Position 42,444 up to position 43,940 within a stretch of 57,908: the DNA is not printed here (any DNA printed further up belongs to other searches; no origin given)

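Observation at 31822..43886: Dual-LysR island: acyl-CoA ligase, two paralogous ACADs, two stand-alone Cys-His-His ketosynthases, an enoate/dienoyl-CoA-reductase-type flavoenzyme and an MBL hydrolase, with no ACP, KR or DH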

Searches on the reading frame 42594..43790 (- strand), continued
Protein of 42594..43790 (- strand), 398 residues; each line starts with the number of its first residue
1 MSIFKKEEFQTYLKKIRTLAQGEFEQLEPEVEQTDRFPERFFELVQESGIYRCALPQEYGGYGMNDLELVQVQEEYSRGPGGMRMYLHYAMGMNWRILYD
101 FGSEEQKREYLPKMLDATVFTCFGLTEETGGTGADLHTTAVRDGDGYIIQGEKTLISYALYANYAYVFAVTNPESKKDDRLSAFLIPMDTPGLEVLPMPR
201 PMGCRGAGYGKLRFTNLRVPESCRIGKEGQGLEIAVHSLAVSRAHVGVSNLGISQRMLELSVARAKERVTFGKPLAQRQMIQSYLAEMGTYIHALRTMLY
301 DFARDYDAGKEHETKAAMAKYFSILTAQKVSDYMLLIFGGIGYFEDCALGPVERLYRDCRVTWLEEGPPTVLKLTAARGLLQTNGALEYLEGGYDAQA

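Call 35: search_protein_families(library=ncbifam, proteins=[L023:11264-12487:+, L023:12506-13648:+, L023:15507-17222:+, L023:17150-17677:+, L023:18692-19990:+, L023:10001-11173:+], max_evalue=1e-10)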
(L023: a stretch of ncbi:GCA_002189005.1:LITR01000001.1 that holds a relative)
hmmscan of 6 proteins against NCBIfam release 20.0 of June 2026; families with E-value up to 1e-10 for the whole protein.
L023:11264-12487:+ (407 aa): 6 families
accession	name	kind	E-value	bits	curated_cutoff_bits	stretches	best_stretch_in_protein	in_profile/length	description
NF003809.0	PRK05398.1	subfamily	3.2e-51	174.2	442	1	2-213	3-210/416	formyl-CoA transferase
TIGR03253.1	oxalate_frc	equivalog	3.2e-49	167.7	504.2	1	2-398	2-415/416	formyl-CoA transferase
NF052585.1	SucGlutTfsCaiB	equivalog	4e-46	157.4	750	1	2-384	6-389/394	succinate--glutarate CoA-transferase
NF041294.1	Scnl_mescCoAtase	equivalog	2.2e-41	142.3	700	1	1-351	1-349/381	succinyl-CoA:mesaconate CoA-transferase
NF008511.0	PRK11430.1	equivalog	1.2e-39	136.6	522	1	3-383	9-379/381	CoA:oxalate CoA-transferase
NF002914.1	PRK03525.1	equivalog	9.3e-34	117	413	1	3-399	9-397/400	L-carnitine CoA-transferase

L023:12506-13648:+ (380 aa): 22 families
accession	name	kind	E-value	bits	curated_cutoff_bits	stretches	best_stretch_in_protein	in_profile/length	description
NF042972.1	AcrlCoAredClosAcrC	equivalog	1.6e-115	385.8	640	1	1-374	1-375/378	acryloyl-CoA reductase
NF043006.1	CyhCrbnylCoADH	equivalog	3.4e-107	358.8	650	1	6-378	5-378/380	cyclohexane-1-carbonyl-CoA dehydrogenase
NF058590.1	AcCoDHFadEBacil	equivalog_domain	2.1e-87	294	600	2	5-306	21-322/586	acyl-CoA dehydrogenase FadE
NF042439.1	SulpropCoADesulf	equivalog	1.2e-79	267.9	600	1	16-375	4-370/379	3-sulfinopropanoyl-CoA desulfinase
NF045552.1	GlutCoADH_Des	equivalog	7e-79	265.8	470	1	2-372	2-376/387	glutaryl-CoA dehydrogenase Acd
NF008997.0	PRK12341.1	equivalog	1.8e-76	257.7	537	1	1-380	1-381/382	acyl-CoA dehydrogenase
NF045652.1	ProlPCPDhRedW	equivalog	5.1e-76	255.9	650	1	7-376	2-374/376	L-prolyl-[peptidyl-carrier protein] dehydrogenase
NF053553.1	prodigi_MBC_PigA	equivalog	2.5e-74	250.7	500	1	1-373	1-377/381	prodigiosin MBC biosynthesis dehydrogenase PigA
NF002885.1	PRK03354.1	equivalog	1.6e-62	211.7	540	1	2-380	2-378/378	crotonobetainyl-CoA dehydrogenase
TIGR03207.1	cyc_hxne_CoA_dh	equivalog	5.7e-62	209.6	575.35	1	7-372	3-368/372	cyclohexanecarboxyl-CoA dehydrogenase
NF052270.1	Staph_DH_FadE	equivalog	3.5e-51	174.2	600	1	6-375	22-393/400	acyl-CoA dehydrogenase FadE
NF007000.1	PRK09463.1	subfamily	5.5e-32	111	600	1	33-368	70-427/726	acyl-CoA dehydrogenase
TIGR03203.1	pimD_small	equivalog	2.3e-30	105.9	652.7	1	31-353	32-354/378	pimeloyl-CoA dehydrogenase small subunit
TIGR04022.1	sulfur_SfnB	equivalog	2.8e-28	98.9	430.9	1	7-334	5-330/391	SfnB family sulfur acquisition oxidoreductase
NF049984.1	Rv1679_FadE16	equivalog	3.5e-28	98.9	600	1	25-356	13-346/371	Rv1679 family acyl-CoA dehydrogenase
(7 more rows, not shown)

L023:15507-17222:+ (571 aa): 97 families (the best 25 are shown)
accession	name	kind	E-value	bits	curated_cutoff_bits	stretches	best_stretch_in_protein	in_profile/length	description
NF004758.0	PRK06087.1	equivalog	1.8e-268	891.4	736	1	2-549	3-547/548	medium-chain fatty-acid--CoA ligase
TIGR03208.1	cyc_hxne_CoA_lg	equivalog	1.5e-111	373.8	792.3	1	16-531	15-534/538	cyclohexanecarboxylate-CoA ligase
NF004837.0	PRK06187.1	subfamily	2.1e-104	349.7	476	1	24-542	9-527/531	long-chain-fatty-acid--CoA ligase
NF009233.0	PRK12583.1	subfamily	5.1e-87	292.6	832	1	22-534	17-547/558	fatty acid CoA ligase family protein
NF005801.1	PRK07656.1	equivalog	1e-82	278.4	657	1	31-533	9-499/500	FadD3 family acyl-CoA ligase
NF005702.0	PRK07514.1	subfamily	3.8e-79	266.4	558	1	24-537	4-500/506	malonyl-CoA synthase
NF006182.0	PRK08316.1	subfamily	2.5e-78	263.8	663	1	22-538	10-518/523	fatty acyl-CoA synthetase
NF005714.0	PRK07529.1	subfamily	1.6e-74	251.4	632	1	45-556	59-595/640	acyl-CoA synthetase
TIGR02275.1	DHB_AMP_lig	equivalog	4.3e-74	249.7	723.55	1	9-533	9-525/526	(2,3-dihydroxybenzoyl)adenylate synthase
NF005307.0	PRK06839.1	equivalog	2.8e-72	243.9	748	1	48-538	26-494/496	o-succinylbenzoate--CoA ligase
NF052269.1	Staph_lig_FadD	equivalog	1.1e-70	238.5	650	1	27-538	4-494/499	long-chain-fatty-acid--CoA ligase FadD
NF005947.1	PRK08008.1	equivalog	1.8e-70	238.1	651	1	20-533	4-517/518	crotonobetaine/carnitine-CoA ligase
NF004808.0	PRK06155.1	equivalog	3.9e-65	220.1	722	1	27-534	25-519/542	ATP-dependent acyl-CoA ligase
NF006572.0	PRK09088.1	equivalog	5.6e-63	213.3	696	1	152-536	102-486/491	acyl-CoA synthetase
NF005676.0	PRK07470.1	equivalog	6.8e-63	213.1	774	1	35-545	32-537/544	acyl-CoA synthetase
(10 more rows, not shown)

L023:17150-17677:+ (175 aa): 0 families

L023:18692-19990:+ (432 aa): 15 families
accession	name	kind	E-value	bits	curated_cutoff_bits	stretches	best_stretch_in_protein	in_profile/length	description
TIGR00893.1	2A0114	subfamily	2.9e-66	224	395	1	27-419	1-397/399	D-galactonate transporter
TIGR00894.1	2A0114euk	subfamily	1.8e-53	181.7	626.45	1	47-415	68-444/465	Na(+)-dependent inorganic phosphate cotransporter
TIGR00881.1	2A0104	subfamily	3.9e-37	128.2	407.75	1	27-403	2-379/379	phosphoglycerate transporter protein PgtP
TIGR00895.1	2A0115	subfamily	1.9e-26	92.9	418.55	1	14-394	11-398/398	aromatic acid/H+ symport family MFS transporter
NF008586.0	PRK11551.1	equivalog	1.4e-25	90.1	410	1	19-412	11-387/406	3-(3-hydroxy-phenyl)propionate transporter MhpT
TIGR00890.1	2A0111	subfamily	8.1e-18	64.5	374.85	1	18-415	2-376/377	oxalate/formate antiport family MFS transporter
TIGR00880.1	2_A_01_02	superfamily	1.1e-16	61.2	131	1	62-192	1-135/141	multidrug resistance protein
NF049980.1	SfMCT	equivalog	2.6e-16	59.3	320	1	38-405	20-374/378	L-lactate MFS transporter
NF053517.1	HbztTptrPcaK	equivalog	2.8e-16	59.5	770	1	13-179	12-178/437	4-hydroxybenzoate transporter PcaK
TIGR00886.1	2A0108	subfamily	3.1e-16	59.4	311.7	1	41-383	22-368/368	NarK family nitrate/nitrite MFS transporter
NF047787.1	PhglyTportPgtP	equivalog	6.8e-16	58.1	750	1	10-416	19-432/451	phosphoglycerate transporter PgtP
NF008661.1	PRK11663.1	subfamily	5.6e-14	52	564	1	5-405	15-415/439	MFS transporter family glucose-6-phosphate receptor UhpC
TIGR04259.1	oxa_formateAnti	equivalog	8.9e-14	51.1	335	1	43-416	26-387/405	oxalate/formate MFS antiporter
NF000031.1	MFS_efflux_LmrA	exception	1.8e-13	50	850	1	16-178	27-190/484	lincomycin efflux MFS transporter Lmr(A)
TIGR00711.1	efflux_EmrB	subfamily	6e-13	48.3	230.2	1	24-192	6-174/485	DHA2 family efflux MFS transporter permease subunit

L023:10001-11173:+ (390 aa): 17 families
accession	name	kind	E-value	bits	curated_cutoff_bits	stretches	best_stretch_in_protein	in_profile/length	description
NF042972.1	AcrlCoAredClosAcrC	equivalog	1e-70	238.3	640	1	13-381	13-377/378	acryloyl-CoA reductase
NF043006.1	CyhCrbnylCoADH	equivalog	2.5e-55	188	650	1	9-380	8-375/380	cyclohexane-1-carbonyl-CoA dehydrogenase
NF008997.0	PRK12341.1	equivalog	2.1e-49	168.6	537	1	13-380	13-376/382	acyl-CoA dehydrogenase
NF045552.1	GlutCoADH_Des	equivalog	1.7e-46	159.2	470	1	47-371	48-370/387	glutaryl-CoA dehydrogenase Acd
NF058590.1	AcCoDHFadEBacil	equivalog_domain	2.3e-41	142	600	1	49-381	66-411/586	acyl-CoA dehydrogenase FadE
NF045652.1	ProlPCPDhRedW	equivalog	3e-40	138.2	650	1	8-380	3-373/376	L-prolyl-[peptidyl-carrier protein] dehydrogenase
NF042439.1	SulpropCoADesulf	equivalog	4.9e-40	137.4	600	1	15-378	3-368/379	3-sulfinopropanoyl-CoA desulfinase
NF002885.1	PRK03354.1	equivalog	8.4e-40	136.9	540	1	21-380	22-373/378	crotonobetainyl-CoA dehydrogenase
TIGR03207.1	cyc_hxne_CoA_dh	equivalog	3.2e-38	131.4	575.35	1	51-374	47-365/372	cyclohexanecarboxyl-CoA dehydrogenase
NF053553.1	prodigi_MBC_PigA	equivalog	1.5e-37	129.7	500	1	8-347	8-349/381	prodigiosin MBC biosynthesis dehydrogenase PigA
NF052270.1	Staph_DH_FadE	equivalog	1.1e-32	113.3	600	1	3-382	20-395/400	acyl-CoA dehydrogenase FadE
TIGR03204.1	pimC_large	equivalog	1.1e-21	77.2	623.85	1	54-310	58-310/395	pimeloyl-CoA dehydrogenase large subunit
TIGR03203.1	pimD_small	equivalog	1.5e-17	63.8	652.7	1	95-350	94-349/378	pimeloyl-CoA dehydrogenase small subunit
NF008594.0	PRK11561.1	equivalog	4.7e-15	54.9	545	1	115-374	174-433/540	isovaleryl-CoA dehydrogenase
NF037942.1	ac_ACP_DH_MbtN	equivalog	2e-14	53.2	700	1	92-360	82-345/376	mycobactin biosynthesis acyl-ACP dehydrogenase MbtN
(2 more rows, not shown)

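Call 37: find_encoding_contigs(protein=P0239, flank=10000, max_places=2)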
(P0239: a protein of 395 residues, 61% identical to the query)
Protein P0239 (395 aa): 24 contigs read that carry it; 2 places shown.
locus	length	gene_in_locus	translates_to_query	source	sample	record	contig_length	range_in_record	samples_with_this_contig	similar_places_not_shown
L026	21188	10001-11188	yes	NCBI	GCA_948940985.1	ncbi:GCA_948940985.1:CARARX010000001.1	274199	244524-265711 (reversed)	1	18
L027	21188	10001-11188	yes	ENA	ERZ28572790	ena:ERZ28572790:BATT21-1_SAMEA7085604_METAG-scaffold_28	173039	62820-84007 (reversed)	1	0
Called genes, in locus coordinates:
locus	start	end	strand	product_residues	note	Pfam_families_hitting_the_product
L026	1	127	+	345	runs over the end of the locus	PF00356:LacI, PF01381:HTH_3 (weak), PF00532:Peripla_BP_1, PF13407:Peripla_BP_4, PF13377:Peripla_BP_3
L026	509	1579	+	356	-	PF00532:Peripla_BP_1, PF13407:Peripla_BP_4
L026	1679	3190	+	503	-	PF00005:ABC_tran, PF13304:AAA_21 (faint), PF00005:ABC_tran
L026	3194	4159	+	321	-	PF02653:BPD_transp_2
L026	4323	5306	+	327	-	PF00248:Aldo_ket_red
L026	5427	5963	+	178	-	PF00210:Ferritin (faint), PF02915:Rubrerythrin, PF21349:RUBY_RBDX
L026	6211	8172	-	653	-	PF05960:DUF885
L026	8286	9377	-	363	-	PF14344:DUF4397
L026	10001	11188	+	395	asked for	PF02771:Acyl-CoA_dh_N, PF02770:Acyl-CoA_dh_M, PF00441:Acyl-CoA_dh_1, PF08028:Acyl-CoA_dh_2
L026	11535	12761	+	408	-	PF02515:CoA_transf_3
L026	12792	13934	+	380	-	PF02771:Acyl-CoA_dh_N, PF02770:Acyl-CoA_dh_M, PF00441:Acyl-CoA_dh_1, PF22924:ACOX_C_alpha1 (weak), PF08028:Acyl-CoA_dh_2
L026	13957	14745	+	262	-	PF01012:ETF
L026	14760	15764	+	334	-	PF01012:ETF, PF00766:ETF_alpha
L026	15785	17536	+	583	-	PF00501:AMP-binding, PF13193:AMP-binding_C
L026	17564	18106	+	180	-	-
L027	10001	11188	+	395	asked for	PF02771:Acyl-CoA_dh_N, PF02770:Acyl-CoA_dh_M, PF00441:Acyl-CoA_dh_1, PF08028:Acyl-CoA_dh_2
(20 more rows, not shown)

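Call 38: find_encoding_contigs(protein=P0138, flank=10000, max_places=1)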
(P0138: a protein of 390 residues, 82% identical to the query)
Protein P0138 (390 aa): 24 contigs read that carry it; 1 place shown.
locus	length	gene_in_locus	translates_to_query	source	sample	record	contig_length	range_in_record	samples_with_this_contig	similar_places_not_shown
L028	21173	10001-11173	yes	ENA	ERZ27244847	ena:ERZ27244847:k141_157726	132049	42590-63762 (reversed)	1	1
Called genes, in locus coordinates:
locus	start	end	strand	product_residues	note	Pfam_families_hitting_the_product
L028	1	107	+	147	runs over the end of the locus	PF13291:ACT_4 (weak), PF01842:ACT (faint)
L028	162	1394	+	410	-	PF03447:NAD_binding_3, PF00742:Homoserine_dh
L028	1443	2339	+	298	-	PF00288:GHMP_kinases_N, PF08544:GHMP_kinases_C (faint)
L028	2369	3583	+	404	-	PF00696:AA_kinase, PF01842:ACT, PF22468:ACT_9, PF13840:ACT_7, PF22468:ACT_9, PF01842:ACT (weak)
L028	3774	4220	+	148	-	PF08279:HTH_11 (weak), PF12844:HTH_19, PF13560:HTH_31, PF01381:HTH_3, PF13443:HTH_26 (weak)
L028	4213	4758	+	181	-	PF02245:Pur_DNA_glyco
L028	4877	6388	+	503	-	PF01520:Amidase_3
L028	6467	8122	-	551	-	PF00501:AMP-binding, PF13193:AMP-binding_C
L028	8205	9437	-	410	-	PF00109:ketoacyl-synt, PF00108:Thiolase_N (weak), PF08545:ACP_syn_III (faint), PF02801:Ketoacyl-synt_C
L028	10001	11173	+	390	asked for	PF02771:Acyl-CoA_dh_N, PF02770:Acyl-CoA_dh_M, PF00441:Acyl-CoA_dh_1, PF08028:Acyl-CoA_dh_2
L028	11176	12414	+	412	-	PF00109:ketoacyl-synt, PF02801:Ketoacyl-synt_C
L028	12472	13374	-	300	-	PF00126:HTH_1, PF03466:LysR_substrate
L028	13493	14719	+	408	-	PF00109:ketoacyl-synt, PF00108:Thiolase_N (weak), PF02801:Ketoacyl-synt_C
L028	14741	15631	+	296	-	PF00126:HTH_1, PF03466:LysR_substrate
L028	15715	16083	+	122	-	PF13411:MerR_1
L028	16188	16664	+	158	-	PF02525:Flavodoxin_2 (weak), PF12682:Flavodoxin_4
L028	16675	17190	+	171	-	PF14512:TM1586_NiRdase (faint), PF00881:Nitroreductase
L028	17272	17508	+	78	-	PF12682:Flavodoxin_4 (weak)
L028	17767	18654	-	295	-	PF00126:HTH_1, PF03466:LysR_substrate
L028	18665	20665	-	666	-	PF00724:Oxidored_FMN, PF07992:Pyr_redox_2, PF01266:DAO (faint)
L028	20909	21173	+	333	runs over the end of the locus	PF00753:Lactamase_B (weak)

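Call 77: search_protein_families(library=pfam, proteins=[L023:17150-17677:+], max_evalue=0.01)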
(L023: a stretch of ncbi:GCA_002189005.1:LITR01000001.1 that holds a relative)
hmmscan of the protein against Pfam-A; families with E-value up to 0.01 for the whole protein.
L023:17150-17677:+ (175 aa): 2 families
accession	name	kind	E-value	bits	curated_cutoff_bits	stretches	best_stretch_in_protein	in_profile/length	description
PF06397.17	Desulfoferrod_N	-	7.6e-05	22.7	23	1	26-56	6-35/36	Desulfoferrodoxin, N-terminal domain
PF05741.18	zf-nanos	-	0.0037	17.9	27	1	16-34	23-41/54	Nanos RNA binding domain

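Call 82: find_encoding_contigs(protein=P0194, flank=10000, max_places=1)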
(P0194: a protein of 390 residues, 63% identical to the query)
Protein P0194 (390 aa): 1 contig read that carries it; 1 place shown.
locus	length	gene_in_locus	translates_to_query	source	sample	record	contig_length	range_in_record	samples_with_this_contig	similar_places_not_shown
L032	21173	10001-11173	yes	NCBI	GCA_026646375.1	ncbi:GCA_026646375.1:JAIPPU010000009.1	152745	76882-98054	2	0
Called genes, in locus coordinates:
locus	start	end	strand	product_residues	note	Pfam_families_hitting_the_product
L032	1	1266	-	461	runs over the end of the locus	PF01134:GIDA (weak), PF01262:AlaDh_PNT_C (faint), PF01266:DAO (faint), PF07992:Pyr_redox_2, PF12831:FAD_oxidored, PF13738:Pyr_redox_3, PF00070:Pyr_redox, PF02852:Pyr_redox_dim, +3 more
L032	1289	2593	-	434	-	PF00364:Biotin_lipoyl, PF02817:E3_binding, PF00198:2-oxoacid_dh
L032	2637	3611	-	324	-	PF02779:Transket_pyr, PF02780:Transketolase_C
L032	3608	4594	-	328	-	PF00676:E1_dh, PF00456:Transketolase_N, PF02775:TPP_enzyme_C (faint)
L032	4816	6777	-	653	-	PF26965:MimR_N, PF01590:GAF, PF00158:Sigma54_activat, PF14532:Sigma54_activ_2, PF07724:AAA_2 (weak), PF07728:AAA_5 (weak), PF25601:AAA_lid_14, PF02954:HTH_8 (weak), +1 more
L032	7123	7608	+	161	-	PF00583:Acetyltransf_1, PF13673:Acetyltransf_10, PF13508:Acetyltransf_7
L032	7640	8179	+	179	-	PF00583:Acetyltransf_1, PF13673:Acetyltransf_10 (weak), PF13508:Acetyltransf_7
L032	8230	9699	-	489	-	PF02743:dCache_1, PF00990:GGDEF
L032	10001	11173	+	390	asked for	PF02771:Acyl-CoA_dh_N, PF02770:Acyl-CoA_dh_M, PF00441:Acyl-CoA_dh_1, PF08028:Acyl-CoA_dh_2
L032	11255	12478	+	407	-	PF02515:CoA_transf_3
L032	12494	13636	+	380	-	PF02771:Acyl-CoA_dh_N, PF02770:Acyl-CoA_dh_M, PF00441:Acyl-CoA_dh_1, PF22924:ACOX_C_alpha1 (weak), PF08028:Acyl-CoA_dh_2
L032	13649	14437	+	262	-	PF01012:ETF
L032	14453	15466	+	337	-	PF01012:ETF, PF00766:ETF_alpha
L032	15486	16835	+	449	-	PF07690:MFS_1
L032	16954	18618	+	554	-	PF00501:AMP-binding, PF13193:AMP-binding_C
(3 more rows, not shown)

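Call 83: find_encoding_contigs(protein=P0192, flank=10000, max_places=1)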
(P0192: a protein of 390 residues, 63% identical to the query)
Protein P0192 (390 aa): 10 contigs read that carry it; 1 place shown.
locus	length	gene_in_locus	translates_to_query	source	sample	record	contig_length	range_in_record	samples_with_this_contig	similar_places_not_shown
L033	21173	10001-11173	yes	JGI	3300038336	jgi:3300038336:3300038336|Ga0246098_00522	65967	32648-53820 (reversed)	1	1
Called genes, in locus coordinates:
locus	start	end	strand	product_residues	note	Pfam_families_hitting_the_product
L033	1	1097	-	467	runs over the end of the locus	PF00890:FAD_binding_2 (faint), PF01134:GIDA (weak), PF01262:AlaDh_PNT_C (faint), PF07992:Pyr_redox_2, PF12831:FAD_oxidored, PF13738:Pyr_redox_3, PF00070:Pyr_redox, PF02852:Pyr_redox_dim, +4 more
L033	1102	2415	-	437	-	PF00364:Biotin_lipoyl, PF02817:E3_binding, PF00198:2-oxoacid_dh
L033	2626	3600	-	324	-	PF02779:Transket_pyr, PF02780:Transketolase_C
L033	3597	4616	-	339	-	PF00676:E1_dh, PF00456:Transketolase_N, PF02775:TPP_enzyme_C (faint)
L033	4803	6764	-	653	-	PF26965:MimR_N, PF01590:GAF (weak), PF00158:Sigma54_activat, PF01078:Mg_chelatase (faint), PF14532:Sigma54_activ_2, PF07728:AAA_5 (weak), PF25601:AAA_lid_14, PF02954:HTH_8 (weak), +1 more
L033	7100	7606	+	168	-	PF00583:Acetyltransf_1, PF13673:Acetyltransf_10, PF13508:Acetyltransf_7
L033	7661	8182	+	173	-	PF00583:Acetyltransf_1, PF13673:Acetyltransf_10, PF13508:Acetyltransf_7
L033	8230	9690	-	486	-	PF02743:dCache_1, PF00990:GGDEF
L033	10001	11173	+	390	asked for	PF02771:Acyl-CoA_dh_N, PF02770:Acyl-CoA_dh_M, PF00441:Acyl-CoA_dh_1, PF08028:Acyl-CoA_dh_2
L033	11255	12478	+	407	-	PF02515:CoA_transf_3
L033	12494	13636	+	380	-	PF02771:Acyl-CoA_dh_N, PF02770:Acyl-CoA_dh_M, PF00441:Acyl-CoA_dh_1, PF22924:ACOX_C_alpha1 (weak), PF08028:Acyl-CoA_dh_2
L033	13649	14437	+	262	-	PF01012:ETF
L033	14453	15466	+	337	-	PF01012:ETF, PF00766:ETF_alpha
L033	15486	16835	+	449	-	PF07690:MFS_1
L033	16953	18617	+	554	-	PF00501:AMP-binding, PF13193:AMP-binding_C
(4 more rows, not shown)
